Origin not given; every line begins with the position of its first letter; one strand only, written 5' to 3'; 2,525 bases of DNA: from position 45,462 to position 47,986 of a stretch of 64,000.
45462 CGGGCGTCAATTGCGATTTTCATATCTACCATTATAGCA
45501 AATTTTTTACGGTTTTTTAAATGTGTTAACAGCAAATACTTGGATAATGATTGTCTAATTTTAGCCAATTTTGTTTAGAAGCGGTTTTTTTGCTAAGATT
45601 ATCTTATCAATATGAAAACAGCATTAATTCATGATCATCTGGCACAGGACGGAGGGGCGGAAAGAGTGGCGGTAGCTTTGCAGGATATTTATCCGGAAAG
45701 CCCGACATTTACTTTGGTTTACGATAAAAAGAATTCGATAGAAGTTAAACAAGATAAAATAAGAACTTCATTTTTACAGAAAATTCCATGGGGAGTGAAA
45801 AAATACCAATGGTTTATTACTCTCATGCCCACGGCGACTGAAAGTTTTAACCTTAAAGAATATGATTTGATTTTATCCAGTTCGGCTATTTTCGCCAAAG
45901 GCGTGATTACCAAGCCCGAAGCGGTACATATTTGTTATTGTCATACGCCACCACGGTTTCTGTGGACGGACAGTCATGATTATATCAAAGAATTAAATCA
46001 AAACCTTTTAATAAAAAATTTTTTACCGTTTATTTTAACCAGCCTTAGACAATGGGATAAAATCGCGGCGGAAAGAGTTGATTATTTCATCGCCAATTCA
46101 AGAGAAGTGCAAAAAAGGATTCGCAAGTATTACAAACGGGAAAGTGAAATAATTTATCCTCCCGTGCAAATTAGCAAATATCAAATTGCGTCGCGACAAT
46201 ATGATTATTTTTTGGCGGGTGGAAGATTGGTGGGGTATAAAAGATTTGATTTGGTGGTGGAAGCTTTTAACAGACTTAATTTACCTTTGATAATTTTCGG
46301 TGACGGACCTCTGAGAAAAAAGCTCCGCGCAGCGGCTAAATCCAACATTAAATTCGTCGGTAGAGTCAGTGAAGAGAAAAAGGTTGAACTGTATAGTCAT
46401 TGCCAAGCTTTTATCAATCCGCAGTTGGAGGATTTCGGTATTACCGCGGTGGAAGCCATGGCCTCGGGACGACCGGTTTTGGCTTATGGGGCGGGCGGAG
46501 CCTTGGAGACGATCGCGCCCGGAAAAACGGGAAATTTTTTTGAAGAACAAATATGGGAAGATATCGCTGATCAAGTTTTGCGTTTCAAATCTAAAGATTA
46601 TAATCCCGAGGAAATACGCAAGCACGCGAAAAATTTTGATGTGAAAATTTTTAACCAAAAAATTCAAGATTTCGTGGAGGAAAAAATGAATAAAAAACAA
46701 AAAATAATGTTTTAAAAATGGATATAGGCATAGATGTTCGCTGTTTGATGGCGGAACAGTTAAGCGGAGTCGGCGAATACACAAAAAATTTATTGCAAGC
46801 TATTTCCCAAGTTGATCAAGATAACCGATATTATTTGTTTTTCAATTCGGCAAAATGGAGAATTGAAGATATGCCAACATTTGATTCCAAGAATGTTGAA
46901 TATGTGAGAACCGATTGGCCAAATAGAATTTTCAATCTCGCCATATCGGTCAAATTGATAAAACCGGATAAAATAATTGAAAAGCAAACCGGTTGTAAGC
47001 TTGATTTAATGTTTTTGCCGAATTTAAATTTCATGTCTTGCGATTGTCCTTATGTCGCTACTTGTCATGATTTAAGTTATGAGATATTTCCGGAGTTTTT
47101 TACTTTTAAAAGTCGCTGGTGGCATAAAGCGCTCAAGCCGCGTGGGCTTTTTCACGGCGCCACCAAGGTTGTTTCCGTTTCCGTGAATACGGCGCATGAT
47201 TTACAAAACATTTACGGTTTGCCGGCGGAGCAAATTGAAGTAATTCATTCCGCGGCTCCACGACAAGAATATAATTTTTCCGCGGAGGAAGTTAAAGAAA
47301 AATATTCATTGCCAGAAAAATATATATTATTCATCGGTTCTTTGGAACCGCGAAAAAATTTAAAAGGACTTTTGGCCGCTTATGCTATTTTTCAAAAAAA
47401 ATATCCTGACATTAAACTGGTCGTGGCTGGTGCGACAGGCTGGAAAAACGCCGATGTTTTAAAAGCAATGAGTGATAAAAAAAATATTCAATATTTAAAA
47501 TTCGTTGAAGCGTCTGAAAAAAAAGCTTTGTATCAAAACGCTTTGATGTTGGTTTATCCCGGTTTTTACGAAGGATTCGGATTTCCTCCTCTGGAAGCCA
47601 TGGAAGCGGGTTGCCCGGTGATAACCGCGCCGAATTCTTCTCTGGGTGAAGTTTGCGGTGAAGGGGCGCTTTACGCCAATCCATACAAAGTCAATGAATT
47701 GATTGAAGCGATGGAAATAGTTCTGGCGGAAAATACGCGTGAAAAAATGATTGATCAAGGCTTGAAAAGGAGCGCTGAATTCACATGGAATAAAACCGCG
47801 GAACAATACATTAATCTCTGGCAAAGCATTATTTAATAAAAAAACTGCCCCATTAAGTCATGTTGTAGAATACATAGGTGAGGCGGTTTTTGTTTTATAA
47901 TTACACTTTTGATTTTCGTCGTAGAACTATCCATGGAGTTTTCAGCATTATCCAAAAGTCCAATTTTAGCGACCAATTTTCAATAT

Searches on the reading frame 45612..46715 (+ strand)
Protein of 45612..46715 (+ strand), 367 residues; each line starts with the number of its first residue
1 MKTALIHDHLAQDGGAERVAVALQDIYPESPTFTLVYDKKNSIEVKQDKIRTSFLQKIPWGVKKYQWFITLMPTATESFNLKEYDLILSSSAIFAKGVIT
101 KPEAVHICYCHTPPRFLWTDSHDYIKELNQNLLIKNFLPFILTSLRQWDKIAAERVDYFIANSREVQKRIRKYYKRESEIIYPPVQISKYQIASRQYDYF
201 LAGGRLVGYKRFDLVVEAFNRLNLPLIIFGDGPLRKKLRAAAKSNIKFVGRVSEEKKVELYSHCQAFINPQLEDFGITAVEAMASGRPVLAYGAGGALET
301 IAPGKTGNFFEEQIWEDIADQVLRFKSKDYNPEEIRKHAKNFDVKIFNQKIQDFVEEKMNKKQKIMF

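Call 66: search_protein_families(library=pfam, proteins=[window:45612-46715:+], max_evalue=0.00001)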
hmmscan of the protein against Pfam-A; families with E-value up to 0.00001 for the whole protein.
window:45612-46715:+ (367 aa): 3 families
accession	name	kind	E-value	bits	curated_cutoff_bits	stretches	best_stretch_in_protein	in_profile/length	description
PF00534.26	Glycos_transf_1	-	1.2e-27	97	26.4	1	197-341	15-171/172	Glycosyl transferases group 1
PF13692.12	Glyco_trans_1_4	-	5.4e-21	75.8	27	1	201-324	5-138/142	Glycosyl transferases group 1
PF13439.12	Glyco_transf_4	-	1.2e-06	29.1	28.5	1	54-187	43-168/170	Glycosyltransferase Family 4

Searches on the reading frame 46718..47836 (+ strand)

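Call 66: search_protein_families(library=pfam, proteins=[window:46718-47836:+], max_evalue=0.00001)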
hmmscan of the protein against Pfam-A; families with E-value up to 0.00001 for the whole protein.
window:46718-47836:+ (372 aa): 5 families
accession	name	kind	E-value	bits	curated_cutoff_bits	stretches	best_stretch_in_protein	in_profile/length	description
PF00534.26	Glycos_transf_1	-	1.7e-30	106.2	26.4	1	196-350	9-171/172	Glycosyl transferases group 1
PF13692.12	Glyco_trans_1_4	-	1.1e-21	78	27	1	201-336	2-140/142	Glycosyl transferases group 1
PF13439.12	Glyco_transf_4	-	4.3e-09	37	28.5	1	94-178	72-164/170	Glycosyltransferase Family 4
PF20706.3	GT4-conflict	-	8.9e-09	35.2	26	1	193-316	187-323/385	Family 4 Glycosyltransferase in conflict systems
PF13524.12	Glyco_trans_1_2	-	8.9e-08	32.6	25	1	228-365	11-143/144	Glycosyl transferase-like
